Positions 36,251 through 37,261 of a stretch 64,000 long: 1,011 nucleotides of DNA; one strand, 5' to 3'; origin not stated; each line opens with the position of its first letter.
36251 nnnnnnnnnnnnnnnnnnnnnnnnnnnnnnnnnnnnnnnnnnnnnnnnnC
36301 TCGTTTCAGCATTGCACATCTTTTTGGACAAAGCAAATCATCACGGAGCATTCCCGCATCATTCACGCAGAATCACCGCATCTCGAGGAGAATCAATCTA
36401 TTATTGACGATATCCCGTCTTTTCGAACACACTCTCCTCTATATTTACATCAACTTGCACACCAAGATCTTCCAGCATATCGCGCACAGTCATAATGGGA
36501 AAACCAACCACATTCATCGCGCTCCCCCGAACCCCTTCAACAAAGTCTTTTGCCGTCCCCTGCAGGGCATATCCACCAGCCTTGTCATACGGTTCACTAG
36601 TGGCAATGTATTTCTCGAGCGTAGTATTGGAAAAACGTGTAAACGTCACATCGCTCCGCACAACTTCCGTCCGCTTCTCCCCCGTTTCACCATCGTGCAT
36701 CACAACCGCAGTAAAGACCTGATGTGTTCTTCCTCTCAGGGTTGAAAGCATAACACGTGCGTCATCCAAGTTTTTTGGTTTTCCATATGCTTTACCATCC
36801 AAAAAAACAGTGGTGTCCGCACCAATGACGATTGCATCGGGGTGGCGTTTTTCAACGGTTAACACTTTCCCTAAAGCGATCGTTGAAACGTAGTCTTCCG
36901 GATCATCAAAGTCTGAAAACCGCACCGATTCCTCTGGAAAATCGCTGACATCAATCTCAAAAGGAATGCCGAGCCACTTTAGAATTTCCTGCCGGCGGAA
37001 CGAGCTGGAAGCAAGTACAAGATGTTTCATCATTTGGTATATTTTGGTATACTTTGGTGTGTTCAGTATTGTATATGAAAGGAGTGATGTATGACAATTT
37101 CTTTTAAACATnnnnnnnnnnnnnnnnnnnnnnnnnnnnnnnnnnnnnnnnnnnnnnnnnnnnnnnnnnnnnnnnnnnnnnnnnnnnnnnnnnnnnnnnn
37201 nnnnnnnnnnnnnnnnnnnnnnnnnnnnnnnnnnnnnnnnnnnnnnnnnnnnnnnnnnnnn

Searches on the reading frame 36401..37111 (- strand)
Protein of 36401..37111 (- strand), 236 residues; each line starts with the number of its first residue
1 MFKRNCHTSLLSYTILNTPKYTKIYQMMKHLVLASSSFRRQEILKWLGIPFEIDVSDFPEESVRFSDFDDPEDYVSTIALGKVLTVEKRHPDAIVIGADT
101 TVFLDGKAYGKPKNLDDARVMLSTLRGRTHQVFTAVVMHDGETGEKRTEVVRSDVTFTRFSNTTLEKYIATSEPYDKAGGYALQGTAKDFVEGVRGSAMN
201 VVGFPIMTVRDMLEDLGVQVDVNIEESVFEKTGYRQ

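Call 70: search_protein_families(library=pfam, proteins=[window:36401-37111:-], max_evalue=0.0001)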
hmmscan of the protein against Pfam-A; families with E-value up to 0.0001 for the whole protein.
window:36401-37111:- (236 aa): 1 family
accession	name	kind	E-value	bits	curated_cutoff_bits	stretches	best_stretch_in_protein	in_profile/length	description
PF02545.19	Maf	-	3.3e-53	180.6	27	1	30-215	1-186/187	Maf-like protein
